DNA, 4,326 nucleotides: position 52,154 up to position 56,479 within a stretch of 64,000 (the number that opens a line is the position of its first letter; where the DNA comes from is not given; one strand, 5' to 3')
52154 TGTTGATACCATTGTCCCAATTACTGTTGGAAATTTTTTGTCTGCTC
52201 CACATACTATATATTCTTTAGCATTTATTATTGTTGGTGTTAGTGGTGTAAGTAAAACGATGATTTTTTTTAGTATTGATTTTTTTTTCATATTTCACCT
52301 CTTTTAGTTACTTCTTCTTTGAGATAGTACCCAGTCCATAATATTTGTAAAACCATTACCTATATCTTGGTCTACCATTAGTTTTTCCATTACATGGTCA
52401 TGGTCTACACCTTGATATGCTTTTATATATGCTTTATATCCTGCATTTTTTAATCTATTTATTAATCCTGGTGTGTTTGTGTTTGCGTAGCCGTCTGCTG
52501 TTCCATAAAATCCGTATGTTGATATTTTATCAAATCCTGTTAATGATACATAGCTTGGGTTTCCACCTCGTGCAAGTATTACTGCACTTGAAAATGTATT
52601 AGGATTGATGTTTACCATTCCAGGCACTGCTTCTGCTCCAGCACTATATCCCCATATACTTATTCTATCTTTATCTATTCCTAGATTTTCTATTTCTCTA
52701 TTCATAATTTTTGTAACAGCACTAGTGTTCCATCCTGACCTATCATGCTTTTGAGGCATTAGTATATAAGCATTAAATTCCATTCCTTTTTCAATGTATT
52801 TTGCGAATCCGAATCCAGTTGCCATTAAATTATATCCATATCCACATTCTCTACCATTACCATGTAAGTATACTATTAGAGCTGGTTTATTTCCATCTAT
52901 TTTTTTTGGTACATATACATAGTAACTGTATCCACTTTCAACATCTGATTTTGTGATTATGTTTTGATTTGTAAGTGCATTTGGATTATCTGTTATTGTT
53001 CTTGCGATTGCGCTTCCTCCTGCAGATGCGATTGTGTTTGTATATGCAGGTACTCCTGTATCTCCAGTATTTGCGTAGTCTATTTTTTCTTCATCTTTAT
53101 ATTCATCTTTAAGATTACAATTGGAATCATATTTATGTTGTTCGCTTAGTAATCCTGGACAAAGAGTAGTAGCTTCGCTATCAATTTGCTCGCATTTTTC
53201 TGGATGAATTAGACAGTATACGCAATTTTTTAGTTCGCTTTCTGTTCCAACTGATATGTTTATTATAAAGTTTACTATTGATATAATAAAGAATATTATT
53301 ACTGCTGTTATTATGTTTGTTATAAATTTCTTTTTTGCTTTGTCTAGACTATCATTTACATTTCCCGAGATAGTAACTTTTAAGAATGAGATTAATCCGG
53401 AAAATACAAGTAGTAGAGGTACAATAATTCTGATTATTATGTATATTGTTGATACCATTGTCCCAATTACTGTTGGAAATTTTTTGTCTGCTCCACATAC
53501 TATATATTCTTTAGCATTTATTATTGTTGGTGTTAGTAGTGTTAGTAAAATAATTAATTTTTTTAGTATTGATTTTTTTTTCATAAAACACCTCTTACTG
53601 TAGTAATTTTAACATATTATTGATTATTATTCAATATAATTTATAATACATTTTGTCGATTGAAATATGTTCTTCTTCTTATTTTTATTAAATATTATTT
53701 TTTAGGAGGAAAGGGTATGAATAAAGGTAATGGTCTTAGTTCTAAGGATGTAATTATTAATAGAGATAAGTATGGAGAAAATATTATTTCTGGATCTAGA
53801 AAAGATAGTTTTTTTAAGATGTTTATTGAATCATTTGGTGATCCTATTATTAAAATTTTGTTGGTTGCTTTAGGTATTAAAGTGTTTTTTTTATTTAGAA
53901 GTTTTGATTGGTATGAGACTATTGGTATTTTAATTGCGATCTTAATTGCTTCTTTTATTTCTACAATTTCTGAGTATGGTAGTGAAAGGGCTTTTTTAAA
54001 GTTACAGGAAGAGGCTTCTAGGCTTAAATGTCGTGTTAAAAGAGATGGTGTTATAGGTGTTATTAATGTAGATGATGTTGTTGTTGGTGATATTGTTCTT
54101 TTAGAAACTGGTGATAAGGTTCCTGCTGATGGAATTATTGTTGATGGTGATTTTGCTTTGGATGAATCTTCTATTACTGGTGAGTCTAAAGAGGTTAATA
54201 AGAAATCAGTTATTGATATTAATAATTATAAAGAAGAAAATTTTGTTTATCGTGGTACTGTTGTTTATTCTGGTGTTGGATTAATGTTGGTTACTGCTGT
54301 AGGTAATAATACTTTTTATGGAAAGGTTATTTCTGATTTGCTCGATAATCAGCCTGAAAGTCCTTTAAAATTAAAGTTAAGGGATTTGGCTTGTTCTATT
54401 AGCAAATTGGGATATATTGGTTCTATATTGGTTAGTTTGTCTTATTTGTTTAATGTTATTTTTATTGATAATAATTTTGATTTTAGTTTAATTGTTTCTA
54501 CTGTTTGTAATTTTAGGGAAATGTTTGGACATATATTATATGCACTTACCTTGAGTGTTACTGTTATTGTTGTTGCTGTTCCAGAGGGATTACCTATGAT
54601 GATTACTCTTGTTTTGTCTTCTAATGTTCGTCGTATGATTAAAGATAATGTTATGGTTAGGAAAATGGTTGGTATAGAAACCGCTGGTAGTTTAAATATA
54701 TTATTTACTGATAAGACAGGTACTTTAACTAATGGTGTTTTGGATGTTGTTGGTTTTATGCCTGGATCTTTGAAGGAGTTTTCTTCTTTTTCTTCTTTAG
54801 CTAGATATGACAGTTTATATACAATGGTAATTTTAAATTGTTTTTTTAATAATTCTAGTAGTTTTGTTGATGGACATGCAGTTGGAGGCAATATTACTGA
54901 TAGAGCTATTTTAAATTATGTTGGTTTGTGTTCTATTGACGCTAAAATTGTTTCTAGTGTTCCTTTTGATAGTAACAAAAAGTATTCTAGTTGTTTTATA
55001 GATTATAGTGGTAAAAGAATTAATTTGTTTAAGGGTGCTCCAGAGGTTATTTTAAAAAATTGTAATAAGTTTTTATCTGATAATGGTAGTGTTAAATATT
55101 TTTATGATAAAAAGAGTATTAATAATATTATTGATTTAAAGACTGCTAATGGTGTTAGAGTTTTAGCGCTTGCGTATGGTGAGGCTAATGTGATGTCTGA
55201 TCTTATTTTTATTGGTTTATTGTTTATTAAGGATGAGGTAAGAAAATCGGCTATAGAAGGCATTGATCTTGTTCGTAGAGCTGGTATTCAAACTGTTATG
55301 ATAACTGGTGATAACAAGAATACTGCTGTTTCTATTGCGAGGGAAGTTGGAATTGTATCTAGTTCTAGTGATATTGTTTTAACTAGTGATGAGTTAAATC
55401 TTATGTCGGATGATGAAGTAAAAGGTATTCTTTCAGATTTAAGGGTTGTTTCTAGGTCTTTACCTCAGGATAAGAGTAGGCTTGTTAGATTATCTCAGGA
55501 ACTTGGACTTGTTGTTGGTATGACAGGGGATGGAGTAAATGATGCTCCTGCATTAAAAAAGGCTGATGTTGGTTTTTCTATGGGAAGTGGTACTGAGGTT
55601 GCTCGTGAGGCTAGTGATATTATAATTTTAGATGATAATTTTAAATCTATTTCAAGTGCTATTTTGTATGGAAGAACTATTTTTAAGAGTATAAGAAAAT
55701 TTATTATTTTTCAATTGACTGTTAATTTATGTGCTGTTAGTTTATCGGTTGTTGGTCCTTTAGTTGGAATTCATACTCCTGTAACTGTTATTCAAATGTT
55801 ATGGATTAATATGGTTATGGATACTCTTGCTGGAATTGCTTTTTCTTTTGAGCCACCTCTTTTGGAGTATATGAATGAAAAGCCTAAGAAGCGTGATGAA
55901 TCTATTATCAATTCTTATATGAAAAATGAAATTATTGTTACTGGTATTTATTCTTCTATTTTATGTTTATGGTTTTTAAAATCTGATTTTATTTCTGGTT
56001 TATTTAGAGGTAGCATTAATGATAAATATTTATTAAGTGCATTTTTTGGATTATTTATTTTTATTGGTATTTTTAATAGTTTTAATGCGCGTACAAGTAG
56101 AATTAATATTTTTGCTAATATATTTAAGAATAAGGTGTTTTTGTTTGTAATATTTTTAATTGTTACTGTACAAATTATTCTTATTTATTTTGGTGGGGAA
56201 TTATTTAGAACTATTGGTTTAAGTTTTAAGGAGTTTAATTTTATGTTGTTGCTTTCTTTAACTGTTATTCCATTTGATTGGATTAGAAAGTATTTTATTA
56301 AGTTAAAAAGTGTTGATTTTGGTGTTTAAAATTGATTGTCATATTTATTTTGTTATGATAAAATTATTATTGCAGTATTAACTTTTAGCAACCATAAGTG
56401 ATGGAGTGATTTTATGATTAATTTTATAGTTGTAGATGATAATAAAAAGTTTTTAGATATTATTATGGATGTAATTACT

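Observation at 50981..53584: Tandem esterase paralogs with a homogenised membrane-hairpin module and diverged catalytic domains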

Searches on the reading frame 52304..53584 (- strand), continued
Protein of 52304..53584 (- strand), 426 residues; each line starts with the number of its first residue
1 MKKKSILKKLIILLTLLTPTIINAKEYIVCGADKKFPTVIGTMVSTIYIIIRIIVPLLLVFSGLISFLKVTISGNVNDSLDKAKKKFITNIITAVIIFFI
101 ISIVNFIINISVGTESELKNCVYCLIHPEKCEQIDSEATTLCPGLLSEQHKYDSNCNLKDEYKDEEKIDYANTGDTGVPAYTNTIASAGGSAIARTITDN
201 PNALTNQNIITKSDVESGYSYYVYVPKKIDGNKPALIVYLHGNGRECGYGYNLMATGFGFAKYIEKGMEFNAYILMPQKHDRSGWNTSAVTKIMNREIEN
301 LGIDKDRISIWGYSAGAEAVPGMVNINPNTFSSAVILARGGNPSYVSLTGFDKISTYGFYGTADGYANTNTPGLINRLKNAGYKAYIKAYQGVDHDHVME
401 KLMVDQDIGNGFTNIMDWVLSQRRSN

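Call 55: search_solved_structures(query=A1, max_evalue=0.01, show_alignments=2)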
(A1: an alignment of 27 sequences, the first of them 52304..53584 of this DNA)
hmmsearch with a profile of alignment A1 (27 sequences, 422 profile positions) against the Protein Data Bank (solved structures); distinct sequences matched with E-value up to 0.01: 27.
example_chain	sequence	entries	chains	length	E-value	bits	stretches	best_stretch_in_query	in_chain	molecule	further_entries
3doh_A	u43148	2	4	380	9.6e-20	74.3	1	216-388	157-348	esterase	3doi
3wyd_A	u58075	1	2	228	1.1e-14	57.7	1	215-401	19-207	LC-Est1C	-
4q82_A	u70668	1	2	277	2.9e-10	43.1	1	188-395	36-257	Phospholipase/Carboxylesterase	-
5x6s_A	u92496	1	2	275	2.2e-05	27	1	215-338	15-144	Acetylxylan esterase A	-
2h1i_A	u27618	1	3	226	3.7e-05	26.3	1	283-400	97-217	Carboxylesterase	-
8iy8_A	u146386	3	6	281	4.2e-05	26.1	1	205-334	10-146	Feruloyl esterase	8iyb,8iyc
7zjo_A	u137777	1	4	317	0.00011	24.7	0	228-320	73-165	Lipase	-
4v2i_A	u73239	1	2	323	0.00012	24.6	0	228-320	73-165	ESTERASE/LIPASE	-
4h0c_A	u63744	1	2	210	0.00024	23.6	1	233-393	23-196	Phospholipase/Carboxylesterase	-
3u0v_A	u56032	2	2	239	0.00075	22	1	287-393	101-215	Lysophospholipase-like protein 1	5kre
7qjq_A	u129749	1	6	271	0.0015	21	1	286-386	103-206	Acetylxylan esterase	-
5zoa_A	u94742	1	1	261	0.0018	20.7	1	286-386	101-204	BTA-hydrolase 1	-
5lui_A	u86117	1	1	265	0.0018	20.7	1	286-386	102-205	Cutinase 1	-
8daj_A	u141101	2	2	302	0.0023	20.4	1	209-347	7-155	Esterase, PHB depolymerase family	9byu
4f21_A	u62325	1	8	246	0.003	20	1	285-399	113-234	Carboxylesterase/phospholipase family protein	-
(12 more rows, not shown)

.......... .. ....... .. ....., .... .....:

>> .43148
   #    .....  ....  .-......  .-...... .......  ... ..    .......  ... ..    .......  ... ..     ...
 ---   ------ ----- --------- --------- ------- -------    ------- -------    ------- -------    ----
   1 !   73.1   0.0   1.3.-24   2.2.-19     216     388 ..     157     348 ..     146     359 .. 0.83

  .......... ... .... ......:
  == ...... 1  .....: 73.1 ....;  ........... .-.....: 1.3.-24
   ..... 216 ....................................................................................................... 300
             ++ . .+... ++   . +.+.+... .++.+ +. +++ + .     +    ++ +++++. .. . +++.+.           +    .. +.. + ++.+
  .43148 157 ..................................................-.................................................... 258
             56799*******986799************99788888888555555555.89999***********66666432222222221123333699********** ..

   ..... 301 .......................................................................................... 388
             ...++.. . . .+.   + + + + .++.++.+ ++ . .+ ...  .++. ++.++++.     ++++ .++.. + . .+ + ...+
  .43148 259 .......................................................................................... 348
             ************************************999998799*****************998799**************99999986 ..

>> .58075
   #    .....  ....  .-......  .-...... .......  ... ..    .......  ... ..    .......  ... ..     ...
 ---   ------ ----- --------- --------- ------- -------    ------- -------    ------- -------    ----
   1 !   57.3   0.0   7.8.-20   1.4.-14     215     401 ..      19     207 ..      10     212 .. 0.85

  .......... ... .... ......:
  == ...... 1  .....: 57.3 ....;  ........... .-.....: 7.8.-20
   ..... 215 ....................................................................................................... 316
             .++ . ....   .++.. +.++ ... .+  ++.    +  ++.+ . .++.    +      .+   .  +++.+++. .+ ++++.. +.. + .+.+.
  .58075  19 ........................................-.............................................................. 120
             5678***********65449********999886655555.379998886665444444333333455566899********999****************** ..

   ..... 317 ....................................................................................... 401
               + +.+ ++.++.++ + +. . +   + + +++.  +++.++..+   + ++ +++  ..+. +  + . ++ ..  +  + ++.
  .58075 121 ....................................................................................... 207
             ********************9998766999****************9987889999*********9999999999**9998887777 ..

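Call 56: search_protein_families(library=ncbifam, proteins=[window:52304-53584:-], max_evalue=0.1)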
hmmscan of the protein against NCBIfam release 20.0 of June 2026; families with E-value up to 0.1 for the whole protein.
window:52304-53584:- (426 aa): 6 families
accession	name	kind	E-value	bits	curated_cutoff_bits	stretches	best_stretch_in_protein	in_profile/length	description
NF050058.1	e_dPHAscl_type1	hypoth_equivalog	4e-10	39.6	150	1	218-338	7-136/276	extracellular catalytic domain type 1 short-chain-length polyhydroxyalkanoate depolymerase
TIGR01840.1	esterase_phb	subfamily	8.3e-06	25.4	107.85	1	221-338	1-127/213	PHB depolymerase family esterase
NF007547.0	PRK10162.1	equivalog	0.0057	15.6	389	1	233-396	83-234/321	acetyl esterase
NF033149.0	CHL_hydrolase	equivalog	0.011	14.7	500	1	222-318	64-160/310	chloramphenicol hydrolase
NF033523.0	lasso_peptidase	equivalog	0.022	13.5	400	1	287-350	475-537/638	Atxe2 family lasso peptide isopeptidase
NF003959.0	PRK05454.2-2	equivalog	0.056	11.8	550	1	11-72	417-479/599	glucans biosynthesis glucosyltransferase MdoH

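Call 62: search_protein_families(library=pfam, proteins=[P0031, P0034, P0036, P0038, P0039, P0040, P0041, P0042, P0043, P0044], max_evalue=0.001)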
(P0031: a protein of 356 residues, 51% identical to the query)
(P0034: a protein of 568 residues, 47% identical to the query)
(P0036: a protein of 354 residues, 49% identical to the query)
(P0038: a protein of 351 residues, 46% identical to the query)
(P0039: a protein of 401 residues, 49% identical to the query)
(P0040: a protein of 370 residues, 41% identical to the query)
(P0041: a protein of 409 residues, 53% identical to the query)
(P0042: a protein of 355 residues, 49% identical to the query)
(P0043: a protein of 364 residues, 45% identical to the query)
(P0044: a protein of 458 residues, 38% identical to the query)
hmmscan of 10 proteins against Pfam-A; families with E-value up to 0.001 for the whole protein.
P0031 (356 aa): 2 families
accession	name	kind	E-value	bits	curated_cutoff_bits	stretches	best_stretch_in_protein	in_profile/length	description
PF18895.5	T4SS_pilin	-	1.4e-05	25.5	26.6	1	40-105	7-71/71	Type IV secretion system pilin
PF13529.12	Peptidase_C39_2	-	1.9e-05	25.7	24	1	202-330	11-142/143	Peptidase_C39 like family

P0034 (568 aa): 3 families
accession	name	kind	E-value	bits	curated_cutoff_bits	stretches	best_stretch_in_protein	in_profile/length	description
PF02557.22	VanY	-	1.4e-41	141.8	25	1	239-360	4-132/132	D-alanyl-D-alanine carboxypeptidase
PF13529.12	Peptidase_C39_2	-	1.9e-06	28.9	24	1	409-540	8-142/143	Peptidase_C39 like family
PF18895.5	T4SS_pilin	-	8e-06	26.3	26.6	1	40-105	7-71/71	Type IV secretion system pilin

P0036 (354 aa): 2 families
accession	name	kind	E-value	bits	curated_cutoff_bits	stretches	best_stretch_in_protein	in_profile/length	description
PF18895.5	T4SS_pilin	-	6e-07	29.9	26.6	1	43-105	10-71/71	Type IV secretion system pilin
PF13529.12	Peptidase_C39_2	-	7.6e-05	23.7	24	1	215-328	12-142/143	Peptidase_C39 like family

P0038 (351 aa): 1 family
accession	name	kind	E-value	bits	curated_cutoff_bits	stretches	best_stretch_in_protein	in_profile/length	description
PF18895.5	T4SS_pilin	-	4.8e-05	23.8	26.6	1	42-105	9-70/71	Type IV secretion system pilin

P0039 (401 aa): 2 families
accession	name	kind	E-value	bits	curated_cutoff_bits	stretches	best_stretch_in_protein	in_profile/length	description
PF02557.22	VanY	-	2.4e-41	141.1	25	1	255-374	6-132/132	D-alanyl-D-alanine carboxypeptidase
PF18895.5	T4SS_pilin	-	0.00046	20.6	26.6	1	46-106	12-71/71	Type IV secretion system pilin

P0040 (370 aa): 2 families
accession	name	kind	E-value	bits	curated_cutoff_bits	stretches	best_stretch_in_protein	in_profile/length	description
PF05257.22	CHAP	-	1.1e-10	42.3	26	1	233-330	8-79/81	CHAP domain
PF18895.5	T4SS_pilin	-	0.00026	21.4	26.6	1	38-105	9-71/71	Type IV secretion system pilin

P0041 (409 aa): 2 families
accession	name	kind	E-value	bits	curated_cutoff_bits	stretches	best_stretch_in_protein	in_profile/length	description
PF02557.22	VanY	-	4.3e-41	140.2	25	1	258-383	6-132/132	D-alanyl-D-alanine carboxypeptidase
PF18895.5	T4SS_pilin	-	0.00015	22.2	26.6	1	42-106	7-70/71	Type IV secretion system pilin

P0042 (355 aa): 1 family
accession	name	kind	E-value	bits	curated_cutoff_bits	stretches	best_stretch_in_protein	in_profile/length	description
PF18895.5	T4SS_pilin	-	2.1e-06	28.2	26.6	1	27-96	7-71/71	Type IV secretion system pilin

P0043 (364 aa): 1 family
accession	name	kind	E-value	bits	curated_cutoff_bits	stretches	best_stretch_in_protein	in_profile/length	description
PF18895.5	T4SS_pilin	-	0.00017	22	26.6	1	45-105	12-71/71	Type IV secretion system pilin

P0044 (458 aa): 7 families
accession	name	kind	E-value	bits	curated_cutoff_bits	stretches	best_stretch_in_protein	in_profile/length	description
PF00326.27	Peptidase_S9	-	7.4e-09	35.8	22.6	1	302-358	39-95/213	Prolyl oligopeptidase family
PF01738.24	DLH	-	6.8e-06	26.3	21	1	308-421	78-189/217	Dienelactone hydrolase family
PF02230.22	Abhydrolase_2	-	0.00013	22.3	23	1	310-421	89-202/217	Phospholipase/Carboxylesterase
PF20434.5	BD-FAE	-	0.00018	21.5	26.8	1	244-338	2-100/215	BD-FAE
PF07859.19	Abhydrolase_3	-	0.00026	21.2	25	0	308-347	49-91/210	alpha/beta hydrolase fold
PF00561.26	Abhydrolase_1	-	0.00068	19.8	25.8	0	304-371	48-114/245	alpha/beta hydrolase fold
PF12146.15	Hydrolase_4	-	0.00091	19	27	0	308-363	59-112/239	Serine aminopeptidase, S33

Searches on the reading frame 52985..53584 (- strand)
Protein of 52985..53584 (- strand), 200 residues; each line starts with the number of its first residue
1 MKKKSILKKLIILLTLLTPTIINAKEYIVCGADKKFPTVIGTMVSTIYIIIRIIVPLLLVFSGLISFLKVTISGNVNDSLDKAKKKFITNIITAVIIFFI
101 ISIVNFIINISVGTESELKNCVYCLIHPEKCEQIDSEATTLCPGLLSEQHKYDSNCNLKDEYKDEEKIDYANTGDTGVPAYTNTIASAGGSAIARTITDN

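Call 63: search_protein_representatives(protein=window:52985-53584:-)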
Query: 200 residues. Proteins with E-value up to 0.001 (for the whole library): 2170; up to 1e-10: 118; up to 1e-30: 18. The best 150 are listed.
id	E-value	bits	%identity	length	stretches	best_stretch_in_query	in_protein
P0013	1.9e-87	308.0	71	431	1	1-200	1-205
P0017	1.0e-63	230.6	55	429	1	4-200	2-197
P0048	4.1e-51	189.5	46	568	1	3-189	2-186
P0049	8.7e-51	188.5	48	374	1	2-191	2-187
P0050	8.7e-50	185.2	45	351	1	5-197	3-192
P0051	3.1e-49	183.4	44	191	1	6-191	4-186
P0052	2.5e-44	167.4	50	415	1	3-161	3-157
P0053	7.5e-43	162.6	48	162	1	4-163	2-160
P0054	9.3e-43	162.3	85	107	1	1-100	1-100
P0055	2.4e-42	161.0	46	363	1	10-166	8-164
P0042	1.2e-41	158.7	50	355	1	14-172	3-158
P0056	3.2e-40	154.0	49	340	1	8-161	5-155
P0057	1.0e-37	145.8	44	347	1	6-182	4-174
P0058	1.3e-37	145.6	46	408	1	1-158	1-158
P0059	4.2e-37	143.9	49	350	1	9-156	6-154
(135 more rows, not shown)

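Call 66: search_protein_families(library=pfam, alignment_id=A2, max_evalue=0.001)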
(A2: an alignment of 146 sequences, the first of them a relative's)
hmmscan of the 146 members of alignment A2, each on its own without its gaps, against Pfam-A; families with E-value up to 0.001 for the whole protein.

A. member 1, P0048 (568 aa): 2 families
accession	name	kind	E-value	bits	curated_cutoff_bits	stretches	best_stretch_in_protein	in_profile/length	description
PF02557.22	VanY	-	2.7e-41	140.9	25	1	240-361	4-132/132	D-alanyl-D-alanine carboxypeptidase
PF18895.5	T4SS_pilin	-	7.8e-05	23.1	26.6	1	41-105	7-70/71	Type IV secretion system pilin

B. families by the number of members that match (of 146 scanned): 39 families (the first 25 are shown)
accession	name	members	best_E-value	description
PF18895.5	T4SS_pilin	68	7.2e-09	Type IV secretion system pilin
PF00001.26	7tm_1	10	1.6e-05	7 transmembrane receptor (rhodopsin family)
PF00877.26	NLPC_P60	8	1.9e-22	NlpC/P60 family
PF13472.12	Lipase_GDSL_2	7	7.6e-13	GDSL-like Lipase/Acylhydrolase family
PF00657.28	Lipase_GDSL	6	4e-12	GDSL-like Lipase/Acylhydrolase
PF13529.12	Peptidase_C39_2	5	1.3e-08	Peptidase_C39 like family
PF02557.22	VanY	4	1.3e-45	D-alanyl-D-alanine carboxypeptidase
PF04789.21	DUF621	4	5.2e-05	Protein of unknown function (DUF621)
PF01534.23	Frizzled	4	0.00021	Frizzled/Smoothened family membrane region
PF04970.19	LRAT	3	0.00013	Lecithin retinol acyltransferase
PF10318.15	7TM_GPCR_Srh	2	9.6e-05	Serpentine type 7TM GPCR chemoreceptor Srh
PF13539.11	Peptidase_M15_4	1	1.3e-15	D-alanyl-D-alanine carboxypeptidase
PF05257.22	CHAP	1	1.7e-11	CHAP domain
PF02366.24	PMT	1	5.4e-10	Dolichyl-phosphate-mannose-protein mannosyltransferase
PF25391.1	WD40_Gbeta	1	1e-08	G protein beta WD-40 repeat protein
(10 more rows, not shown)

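Call 83: search_solved_structures(query=A2, max_evalue=10)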
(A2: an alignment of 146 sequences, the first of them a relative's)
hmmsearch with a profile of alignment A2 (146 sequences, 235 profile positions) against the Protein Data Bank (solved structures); distinct sequences matched with E-value up to 10: 9.
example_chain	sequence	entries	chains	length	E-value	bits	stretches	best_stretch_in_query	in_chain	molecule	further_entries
7alw_A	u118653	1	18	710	0.33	13.3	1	98-116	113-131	Low calcium response protein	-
8j5k_X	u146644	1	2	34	0.5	12.7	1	88-120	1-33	PsbX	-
6jlu_X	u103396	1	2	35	0.52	12.7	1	88-120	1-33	Photosystem II reaction center X protein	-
8ga8_J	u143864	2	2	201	0.54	12.6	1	136-191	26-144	Transcriptional regulatory protein SAP30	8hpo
6j3y_X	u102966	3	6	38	0.7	12.2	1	88-120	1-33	Photosystem II reaction center X protein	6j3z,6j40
4yay_A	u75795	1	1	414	0.84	12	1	31-112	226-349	Soluble cytochrome b562,Type-1 angiotensin II receptor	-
7vd5_X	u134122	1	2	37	0.85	12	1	88-120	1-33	Photosystem II reaction center X protein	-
4zud_A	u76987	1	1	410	1.2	11.5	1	31-112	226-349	Chimera protein of Soluble cytochrome b562 and Type-1 angiotensin II receptor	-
6ynx_n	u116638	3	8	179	1.6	11.1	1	133-199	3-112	ATPTT8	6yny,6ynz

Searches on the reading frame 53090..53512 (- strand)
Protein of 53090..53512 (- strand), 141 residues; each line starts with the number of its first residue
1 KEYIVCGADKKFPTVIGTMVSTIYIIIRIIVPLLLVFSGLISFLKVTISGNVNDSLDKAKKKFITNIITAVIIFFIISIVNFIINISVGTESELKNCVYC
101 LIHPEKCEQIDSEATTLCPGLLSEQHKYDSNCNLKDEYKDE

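Call 80: predict_structure(alignment_id=A3)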
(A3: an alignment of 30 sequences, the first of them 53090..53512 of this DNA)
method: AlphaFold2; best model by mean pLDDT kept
length: 141 residues; sequences in the alignment: 30
mean_pLDDT: 70.8   pTM: 0.44
mean pLDDT of the five models: 70.8, 67.3, 67.0, 65.5, 64.5
residues with pLDDT >= 90: 0; 70-90: 87; 50-70: 51; < 50: 3
segments of 3 or more residues with pLDDT < 50: none
pLDDT, mean of each block of 10 residues (from residue 1): 67 77 84 80 68 59 71 77 63 69 74 56 72 75 54
secondary structure, 60 per line:
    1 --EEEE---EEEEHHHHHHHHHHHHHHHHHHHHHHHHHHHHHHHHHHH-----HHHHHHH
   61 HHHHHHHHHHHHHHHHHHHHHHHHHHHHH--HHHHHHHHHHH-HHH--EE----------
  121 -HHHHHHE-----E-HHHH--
elements in order: E3-6 E10-13 H14-48 H54-89 H92-102 H122-127 H136-139

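Call 82: fold_search(model_id=the predicted structure, library=pdb)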
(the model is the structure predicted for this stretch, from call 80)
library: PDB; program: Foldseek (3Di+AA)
matches with E <= 10: 5; with E <= 0.001: 0
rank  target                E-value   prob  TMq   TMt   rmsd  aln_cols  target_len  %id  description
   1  8ceo_k                5.7e+00  0.12  0.29  0.27   4.3        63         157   19  Yeast RNA polymerase II transcription pre-initiation complex with core Mediator and the +1 nucleosome (released 2023-03-08)
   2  7ymi_Z                6.5e+00  0.14  0.29  0.59   5.4        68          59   18  PSII-Pcb Dimer of Acaryochloris Marina (released 2023-08-16)
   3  4lid_A                7.0e+00  0.16  0.23  0.36   2.2        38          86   18  A100, A DNA binding scaffold from Sulfolobus spindle-shape virus 1 (released 2014-09-24)
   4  3a98_C                9.2e+00  0.07  0.26  0.25  11.2        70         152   18  Crystal structure of the complex of the interacting regions of DOCK2 and ELMO1 (released 2010-10-27)
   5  7uio_Aj               9.2e+00  0.04  0.28  0.27  12.2        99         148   15  Mediator-PIC Early (Composite Model) (released 2023-03-01)

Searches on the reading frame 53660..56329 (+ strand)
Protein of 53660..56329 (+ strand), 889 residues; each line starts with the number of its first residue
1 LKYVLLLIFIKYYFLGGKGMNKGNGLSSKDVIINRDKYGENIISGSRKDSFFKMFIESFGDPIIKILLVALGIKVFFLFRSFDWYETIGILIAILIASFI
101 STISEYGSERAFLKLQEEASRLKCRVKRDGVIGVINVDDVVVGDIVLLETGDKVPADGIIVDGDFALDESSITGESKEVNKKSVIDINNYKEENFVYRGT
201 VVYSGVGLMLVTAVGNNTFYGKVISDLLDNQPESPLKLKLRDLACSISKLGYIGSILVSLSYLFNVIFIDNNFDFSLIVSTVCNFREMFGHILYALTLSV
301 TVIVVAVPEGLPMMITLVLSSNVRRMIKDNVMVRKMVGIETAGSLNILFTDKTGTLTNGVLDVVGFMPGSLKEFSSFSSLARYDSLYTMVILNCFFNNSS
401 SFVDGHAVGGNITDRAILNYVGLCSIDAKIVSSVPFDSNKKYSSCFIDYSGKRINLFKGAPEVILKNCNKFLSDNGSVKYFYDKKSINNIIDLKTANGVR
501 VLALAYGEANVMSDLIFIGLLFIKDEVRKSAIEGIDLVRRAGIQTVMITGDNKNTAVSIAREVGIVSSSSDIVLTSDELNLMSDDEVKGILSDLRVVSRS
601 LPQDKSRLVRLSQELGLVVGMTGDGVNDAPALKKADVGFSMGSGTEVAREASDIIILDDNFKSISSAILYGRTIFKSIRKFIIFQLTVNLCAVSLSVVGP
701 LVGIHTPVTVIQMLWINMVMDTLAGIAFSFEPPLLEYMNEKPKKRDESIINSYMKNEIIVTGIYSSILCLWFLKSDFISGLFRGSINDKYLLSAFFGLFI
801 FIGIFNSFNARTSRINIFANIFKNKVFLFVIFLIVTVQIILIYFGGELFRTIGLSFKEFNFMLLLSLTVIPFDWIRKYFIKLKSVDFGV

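Call 7: search_protein_families(library=pfam, proteins=[window:53660-56329:+], max_evalue=0.01)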
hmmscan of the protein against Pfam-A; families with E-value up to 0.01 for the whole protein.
window:53660-56329:+ (889 aa): 6 families
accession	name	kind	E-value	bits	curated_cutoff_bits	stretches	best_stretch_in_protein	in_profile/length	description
PF00122.25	E1-E2_ATPase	-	4.2e-37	127.9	28.1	1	123-328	6-180/181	E1-E2 ATPase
PF00689.26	Cation_ATPase_C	-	3e-35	122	27.3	1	706-879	2-175/175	Cation transporting ATPase, C-terminus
PF00702.32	Hydrolase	-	2.1e-14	54.8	26.4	1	348-636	4-191/191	haloacid dehalogenase-like hydrolase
PF00690.31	Cation_ATPase_N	-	2.1e-10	40.6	20.4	1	23-73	18-68/69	Cation transporter/ATPase, N-terminus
PF13246.12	Cation_ATPase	-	4.3e-08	33.5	21.7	1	409-470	20-90/91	Cation transport ATPase (P-type)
PF08282.18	Hydrolase_3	-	0.001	19.3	20.9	1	623-668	210-255/255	haloacid dehalogenase-like hydrolase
